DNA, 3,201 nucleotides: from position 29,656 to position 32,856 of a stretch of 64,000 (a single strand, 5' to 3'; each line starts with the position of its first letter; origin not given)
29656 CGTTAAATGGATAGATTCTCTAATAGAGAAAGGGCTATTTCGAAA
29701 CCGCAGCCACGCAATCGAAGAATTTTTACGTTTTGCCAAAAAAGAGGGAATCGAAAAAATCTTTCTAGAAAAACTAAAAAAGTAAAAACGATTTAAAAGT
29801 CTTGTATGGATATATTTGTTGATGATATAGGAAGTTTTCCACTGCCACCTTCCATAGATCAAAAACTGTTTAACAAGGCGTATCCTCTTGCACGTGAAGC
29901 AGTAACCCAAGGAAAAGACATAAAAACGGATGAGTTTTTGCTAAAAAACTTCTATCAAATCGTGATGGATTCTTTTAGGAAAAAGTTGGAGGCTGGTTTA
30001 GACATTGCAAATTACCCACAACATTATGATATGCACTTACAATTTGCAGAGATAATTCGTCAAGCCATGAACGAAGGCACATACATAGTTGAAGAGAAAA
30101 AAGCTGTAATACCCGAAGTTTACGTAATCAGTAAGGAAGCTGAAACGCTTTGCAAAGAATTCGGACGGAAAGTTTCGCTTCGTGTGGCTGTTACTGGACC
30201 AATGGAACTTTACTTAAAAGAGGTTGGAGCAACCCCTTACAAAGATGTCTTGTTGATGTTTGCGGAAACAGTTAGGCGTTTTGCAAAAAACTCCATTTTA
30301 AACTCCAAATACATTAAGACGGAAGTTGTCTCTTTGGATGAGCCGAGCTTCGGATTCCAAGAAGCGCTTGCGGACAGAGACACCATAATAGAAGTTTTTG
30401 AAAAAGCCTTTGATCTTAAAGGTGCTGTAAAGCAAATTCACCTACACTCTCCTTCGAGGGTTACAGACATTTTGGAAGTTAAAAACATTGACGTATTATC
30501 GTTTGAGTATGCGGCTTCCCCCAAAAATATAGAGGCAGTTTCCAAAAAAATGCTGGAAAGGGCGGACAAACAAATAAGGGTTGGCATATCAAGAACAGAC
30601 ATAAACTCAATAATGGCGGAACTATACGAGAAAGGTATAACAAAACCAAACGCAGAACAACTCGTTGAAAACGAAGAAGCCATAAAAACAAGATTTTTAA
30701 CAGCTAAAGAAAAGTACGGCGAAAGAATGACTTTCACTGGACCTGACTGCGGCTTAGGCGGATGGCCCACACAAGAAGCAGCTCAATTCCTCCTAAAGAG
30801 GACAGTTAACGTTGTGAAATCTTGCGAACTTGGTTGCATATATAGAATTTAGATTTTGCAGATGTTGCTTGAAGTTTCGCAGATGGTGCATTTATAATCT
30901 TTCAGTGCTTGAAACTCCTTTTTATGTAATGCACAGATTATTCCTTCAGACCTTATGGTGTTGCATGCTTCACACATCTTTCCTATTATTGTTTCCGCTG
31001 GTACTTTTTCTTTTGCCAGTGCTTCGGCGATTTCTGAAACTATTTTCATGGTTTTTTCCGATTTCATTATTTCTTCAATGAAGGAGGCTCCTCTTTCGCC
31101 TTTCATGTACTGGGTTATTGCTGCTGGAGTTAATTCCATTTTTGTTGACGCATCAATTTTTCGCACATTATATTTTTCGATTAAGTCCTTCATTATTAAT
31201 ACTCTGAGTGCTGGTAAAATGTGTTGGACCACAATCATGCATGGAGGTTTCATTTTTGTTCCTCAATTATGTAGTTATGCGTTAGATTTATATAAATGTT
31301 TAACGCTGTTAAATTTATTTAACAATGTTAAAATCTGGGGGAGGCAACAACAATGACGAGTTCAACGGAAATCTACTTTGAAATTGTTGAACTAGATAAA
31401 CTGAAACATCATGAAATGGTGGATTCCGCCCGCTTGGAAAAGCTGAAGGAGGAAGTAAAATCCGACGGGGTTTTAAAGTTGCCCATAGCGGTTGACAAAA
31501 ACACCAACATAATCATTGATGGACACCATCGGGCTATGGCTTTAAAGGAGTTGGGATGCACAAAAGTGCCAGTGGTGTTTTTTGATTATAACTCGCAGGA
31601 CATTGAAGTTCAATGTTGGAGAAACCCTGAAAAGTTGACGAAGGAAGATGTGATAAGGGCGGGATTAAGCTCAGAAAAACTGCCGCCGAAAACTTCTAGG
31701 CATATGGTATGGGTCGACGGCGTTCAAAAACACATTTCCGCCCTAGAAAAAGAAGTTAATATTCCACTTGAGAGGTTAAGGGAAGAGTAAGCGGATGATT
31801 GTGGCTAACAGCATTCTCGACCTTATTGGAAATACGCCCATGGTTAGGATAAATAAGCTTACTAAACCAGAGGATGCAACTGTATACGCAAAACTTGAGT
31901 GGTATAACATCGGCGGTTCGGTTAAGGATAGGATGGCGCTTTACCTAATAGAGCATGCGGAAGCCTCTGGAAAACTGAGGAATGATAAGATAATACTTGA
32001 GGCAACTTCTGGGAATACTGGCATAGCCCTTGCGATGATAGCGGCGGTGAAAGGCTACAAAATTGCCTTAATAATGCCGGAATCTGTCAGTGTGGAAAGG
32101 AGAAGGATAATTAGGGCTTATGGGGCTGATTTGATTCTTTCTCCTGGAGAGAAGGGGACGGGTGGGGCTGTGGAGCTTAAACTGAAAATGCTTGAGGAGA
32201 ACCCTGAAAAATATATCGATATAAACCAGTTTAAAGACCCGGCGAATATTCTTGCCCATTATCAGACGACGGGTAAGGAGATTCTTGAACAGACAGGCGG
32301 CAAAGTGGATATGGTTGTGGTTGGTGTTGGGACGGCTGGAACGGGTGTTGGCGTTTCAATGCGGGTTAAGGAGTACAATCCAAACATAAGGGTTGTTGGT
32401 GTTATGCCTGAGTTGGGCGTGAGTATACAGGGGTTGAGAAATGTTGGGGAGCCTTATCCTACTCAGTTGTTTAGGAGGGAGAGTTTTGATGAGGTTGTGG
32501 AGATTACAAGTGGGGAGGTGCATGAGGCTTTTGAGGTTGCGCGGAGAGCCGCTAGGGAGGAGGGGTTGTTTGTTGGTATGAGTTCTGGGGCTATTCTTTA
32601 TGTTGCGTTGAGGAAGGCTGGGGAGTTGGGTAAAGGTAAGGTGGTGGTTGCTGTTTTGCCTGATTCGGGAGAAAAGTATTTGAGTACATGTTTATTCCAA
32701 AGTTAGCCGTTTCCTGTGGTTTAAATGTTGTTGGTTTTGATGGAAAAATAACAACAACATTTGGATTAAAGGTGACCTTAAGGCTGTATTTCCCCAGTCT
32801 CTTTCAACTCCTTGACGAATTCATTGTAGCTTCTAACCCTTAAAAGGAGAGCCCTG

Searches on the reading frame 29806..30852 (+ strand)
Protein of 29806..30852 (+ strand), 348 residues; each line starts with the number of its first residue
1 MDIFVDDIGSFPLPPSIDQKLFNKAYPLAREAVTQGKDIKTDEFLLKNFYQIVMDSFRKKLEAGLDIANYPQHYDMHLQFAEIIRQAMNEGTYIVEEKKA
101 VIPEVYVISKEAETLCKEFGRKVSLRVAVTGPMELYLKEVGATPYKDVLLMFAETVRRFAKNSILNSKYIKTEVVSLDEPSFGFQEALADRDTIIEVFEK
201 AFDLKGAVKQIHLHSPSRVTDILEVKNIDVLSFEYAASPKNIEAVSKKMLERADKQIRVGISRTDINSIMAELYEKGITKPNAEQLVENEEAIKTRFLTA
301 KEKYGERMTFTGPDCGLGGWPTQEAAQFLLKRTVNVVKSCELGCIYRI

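Call 24: search_protein_families(library=pfam, proteins=[window:29806-30852:+], max_evalue=0.001)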
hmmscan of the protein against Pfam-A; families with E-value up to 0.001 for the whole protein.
window:29806-30852:+ (348 aa): 0 families

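Call 28: search_protein_families(library=pfam, proteins=[window:29806-30852:+], max_evalue=1)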
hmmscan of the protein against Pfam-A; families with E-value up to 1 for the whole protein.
window:29806-30852:+ (348 aa): 1 family
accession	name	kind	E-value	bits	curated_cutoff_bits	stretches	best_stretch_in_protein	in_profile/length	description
PF22317.1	PolB_N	-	0.062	13.7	27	1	72-100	21-49/54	DNA polymerase II small subunit, N-terminal domain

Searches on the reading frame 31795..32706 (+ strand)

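Call 24: search_protein_families(library=pfam, proteins=[window:31795-32706:+], max_evalue=0.001)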
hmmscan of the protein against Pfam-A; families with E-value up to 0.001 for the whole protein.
window:31795-32706:+ (303 aa): 1 family
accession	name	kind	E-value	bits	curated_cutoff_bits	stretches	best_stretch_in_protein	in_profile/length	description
PF00291.31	PALP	-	6.9e-72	242.7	35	1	8-290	2-295/295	Pyridoxal-phosphate dependent enzyme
